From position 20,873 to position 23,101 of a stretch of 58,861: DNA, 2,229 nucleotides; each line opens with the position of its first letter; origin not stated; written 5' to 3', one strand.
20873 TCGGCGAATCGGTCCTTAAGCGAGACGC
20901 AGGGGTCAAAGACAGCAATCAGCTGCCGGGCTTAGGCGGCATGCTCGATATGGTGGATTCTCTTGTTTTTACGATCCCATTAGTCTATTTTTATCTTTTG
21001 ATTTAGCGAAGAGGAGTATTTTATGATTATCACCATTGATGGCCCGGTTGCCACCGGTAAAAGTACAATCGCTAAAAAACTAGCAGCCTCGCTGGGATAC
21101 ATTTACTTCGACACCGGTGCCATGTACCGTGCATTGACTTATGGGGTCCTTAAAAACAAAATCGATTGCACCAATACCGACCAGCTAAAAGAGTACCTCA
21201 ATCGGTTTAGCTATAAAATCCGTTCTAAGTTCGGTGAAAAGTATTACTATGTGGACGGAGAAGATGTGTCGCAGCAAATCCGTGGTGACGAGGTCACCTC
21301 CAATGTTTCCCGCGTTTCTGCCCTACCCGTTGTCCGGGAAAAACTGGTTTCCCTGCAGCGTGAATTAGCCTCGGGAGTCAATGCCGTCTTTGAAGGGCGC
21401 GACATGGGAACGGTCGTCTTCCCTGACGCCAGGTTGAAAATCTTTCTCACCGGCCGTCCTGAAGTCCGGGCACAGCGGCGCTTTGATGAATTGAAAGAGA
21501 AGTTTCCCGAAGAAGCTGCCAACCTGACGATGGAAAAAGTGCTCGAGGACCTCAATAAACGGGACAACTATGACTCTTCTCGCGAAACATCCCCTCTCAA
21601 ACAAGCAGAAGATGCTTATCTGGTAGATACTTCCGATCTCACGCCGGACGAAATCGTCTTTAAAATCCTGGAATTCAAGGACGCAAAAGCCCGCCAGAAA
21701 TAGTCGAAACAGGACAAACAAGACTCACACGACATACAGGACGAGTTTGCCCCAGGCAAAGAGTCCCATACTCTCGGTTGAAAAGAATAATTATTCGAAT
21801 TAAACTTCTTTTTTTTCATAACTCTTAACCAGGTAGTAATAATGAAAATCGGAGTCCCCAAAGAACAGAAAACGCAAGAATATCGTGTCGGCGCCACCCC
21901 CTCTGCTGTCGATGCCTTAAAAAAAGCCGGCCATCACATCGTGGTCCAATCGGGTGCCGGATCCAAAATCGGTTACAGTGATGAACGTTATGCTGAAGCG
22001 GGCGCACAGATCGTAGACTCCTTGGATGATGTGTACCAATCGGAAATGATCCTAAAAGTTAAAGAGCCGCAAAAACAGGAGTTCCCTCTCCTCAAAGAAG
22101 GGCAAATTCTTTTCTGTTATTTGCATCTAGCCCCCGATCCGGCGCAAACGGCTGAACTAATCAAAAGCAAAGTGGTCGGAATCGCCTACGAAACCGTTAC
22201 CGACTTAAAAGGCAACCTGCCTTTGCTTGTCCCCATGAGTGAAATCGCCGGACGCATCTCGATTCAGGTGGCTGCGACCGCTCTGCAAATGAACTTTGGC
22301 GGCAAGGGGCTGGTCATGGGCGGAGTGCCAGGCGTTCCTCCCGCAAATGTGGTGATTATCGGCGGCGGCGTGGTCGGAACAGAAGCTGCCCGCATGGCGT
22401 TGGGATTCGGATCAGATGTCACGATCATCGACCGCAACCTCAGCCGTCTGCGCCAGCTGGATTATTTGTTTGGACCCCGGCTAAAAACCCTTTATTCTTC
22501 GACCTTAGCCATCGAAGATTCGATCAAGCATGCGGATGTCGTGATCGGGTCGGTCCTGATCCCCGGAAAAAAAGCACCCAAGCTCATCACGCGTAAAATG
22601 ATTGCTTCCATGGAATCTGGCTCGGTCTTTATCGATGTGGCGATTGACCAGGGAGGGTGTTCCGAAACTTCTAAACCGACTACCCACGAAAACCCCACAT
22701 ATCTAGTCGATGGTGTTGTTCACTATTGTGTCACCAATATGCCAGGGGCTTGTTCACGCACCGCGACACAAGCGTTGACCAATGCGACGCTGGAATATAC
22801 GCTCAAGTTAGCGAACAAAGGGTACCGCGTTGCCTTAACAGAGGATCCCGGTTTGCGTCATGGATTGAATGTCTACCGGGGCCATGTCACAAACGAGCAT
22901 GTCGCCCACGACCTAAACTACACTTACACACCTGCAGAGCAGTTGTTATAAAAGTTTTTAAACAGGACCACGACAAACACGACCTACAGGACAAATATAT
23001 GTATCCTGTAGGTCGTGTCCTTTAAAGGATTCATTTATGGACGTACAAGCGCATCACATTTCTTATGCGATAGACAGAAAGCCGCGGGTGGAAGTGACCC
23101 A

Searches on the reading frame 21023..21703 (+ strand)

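Call 19: search_protein_families(library=pfam, proteins=[window:21023-21703:+])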
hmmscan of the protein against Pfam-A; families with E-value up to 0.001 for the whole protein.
window:21023-21703:+ (226 aa): 4 families
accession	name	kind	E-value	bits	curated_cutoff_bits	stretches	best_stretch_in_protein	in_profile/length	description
PF02224.24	Cytidylate_kin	-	4.9e-72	242.5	26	1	3-217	1-207/211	Cytidylate kinase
PF13189.12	Cytidylate_kin2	-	9.3e-13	49.2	28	1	2-168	1-142/176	Cytidylate kinase-like family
PF13238.12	AAA_18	-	6.9e-06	27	29.4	1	3-153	1-108/128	AAA domain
PF13207.12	AAA_17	-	0.00041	21.1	27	0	7-82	2-81/136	AAA domain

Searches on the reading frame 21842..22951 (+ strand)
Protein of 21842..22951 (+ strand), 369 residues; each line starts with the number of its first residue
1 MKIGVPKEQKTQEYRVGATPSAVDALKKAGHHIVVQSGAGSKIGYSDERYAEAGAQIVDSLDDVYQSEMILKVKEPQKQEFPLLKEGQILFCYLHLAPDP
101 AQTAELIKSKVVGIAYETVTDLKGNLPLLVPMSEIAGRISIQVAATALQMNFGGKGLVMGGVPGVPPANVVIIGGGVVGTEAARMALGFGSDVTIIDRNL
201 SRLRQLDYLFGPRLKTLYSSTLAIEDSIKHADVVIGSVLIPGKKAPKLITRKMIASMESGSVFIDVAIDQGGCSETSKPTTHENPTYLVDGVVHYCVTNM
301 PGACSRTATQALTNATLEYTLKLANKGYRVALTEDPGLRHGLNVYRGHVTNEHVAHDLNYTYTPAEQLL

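Call 19: search_protein_families(library=pfam, proteins=[window:21842-22951:+])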
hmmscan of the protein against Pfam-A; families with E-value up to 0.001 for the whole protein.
window:21842-22951:+ (369 aa): 8 families
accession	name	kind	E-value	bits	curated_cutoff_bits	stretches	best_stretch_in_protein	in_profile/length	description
PF01262.27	AlaDh_PNT_C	-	6.6e-88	294.1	23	1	140-351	1-213/214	Alanine dehydrogenase/PNT, C-terminal domain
PF05222.21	AlaDh_PNT_N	-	5.9e-47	159.8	30.4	1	4-136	1-136/136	Alanine dehydrogenase/PNT, N-terminal domain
PF02826.25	2-Hacid_dh_C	-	9.5e-08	32.1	25.1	1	169-267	38-127/178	D-isomer specific 2-hydroxyacid dehydrogenase, NAD binding domain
PF00070.33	Pyr_redox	-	2e-07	31.9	22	1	169-212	1-44/82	Pyridine nucleotide-disulphide oxidoreductase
PF07992.20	Pyr_redox_2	-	2.3e-07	31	26.1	1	167-210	142-185/291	Pyridine nucleotide-disulphide oxidoreductase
PF01488.26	Shikimate_DH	-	1.3e-05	25.7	24.3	1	168-267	13-112/138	Shikimate / quinate 5-dehydrogenase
PF13241.12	NAD_binding_7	-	0.00063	20.7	22.1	0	168-236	8-67/104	Putative NAD(P)-binding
PF02254.24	TrkA_N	-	0.00081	20.1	23.8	0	170-210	1-41/116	TrkA-N domain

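Call 66: find_related_loci(query=window:21842-22951:+, collection=metagenome_contigs, flank=2500)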
Query window:21842-22951:+ (369 aa) in metagenome_contigs; peptide patterns used: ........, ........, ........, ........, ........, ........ (x = any residue, [..] = any of these).
600 stretches matched a pattern (row limit reached: there are more); 598 encode a relative of the query (tblastn E <= 1e-3); the best 80 are kept; 80 distinct loci.
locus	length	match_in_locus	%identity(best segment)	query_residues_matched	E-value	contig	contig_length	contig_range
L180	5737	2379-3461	69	1-362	5e-156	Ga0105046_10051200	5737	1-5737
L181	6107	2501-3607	64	1-369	2e-146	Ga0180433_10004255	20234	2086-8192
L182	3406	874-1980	61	1-369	1e-145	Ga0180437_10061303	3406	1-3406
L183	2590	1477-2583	62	1-369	1e-146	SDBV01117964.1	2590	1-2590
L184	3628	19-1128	56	1-369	9e-139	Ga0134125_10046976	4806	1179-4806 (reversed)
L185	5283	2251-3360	57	1-369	7e-138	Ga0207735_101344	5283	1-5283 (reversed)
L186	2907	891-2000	56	1-369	2e-142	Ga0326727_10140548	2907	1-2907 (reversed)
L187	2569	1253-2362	56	1-369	1e-143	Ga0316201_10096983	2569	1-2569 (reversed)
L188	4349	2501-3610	56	1-369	2e-136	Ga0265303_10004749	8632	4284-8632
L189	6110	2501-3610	56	1-369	2e-135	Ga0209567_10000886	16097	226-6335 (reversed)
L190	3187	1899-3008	56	1-369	1e-140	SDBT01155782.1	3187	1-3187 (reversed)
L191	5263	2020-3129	57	1-369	4e-136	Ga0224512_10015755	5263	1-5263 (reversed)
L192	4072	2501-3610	56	1-369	3e-135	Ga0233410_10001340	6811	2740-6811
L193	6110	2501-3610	57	1-369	1e-134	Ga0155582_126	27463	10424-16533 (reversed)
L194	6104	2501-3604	56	1-367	2e-134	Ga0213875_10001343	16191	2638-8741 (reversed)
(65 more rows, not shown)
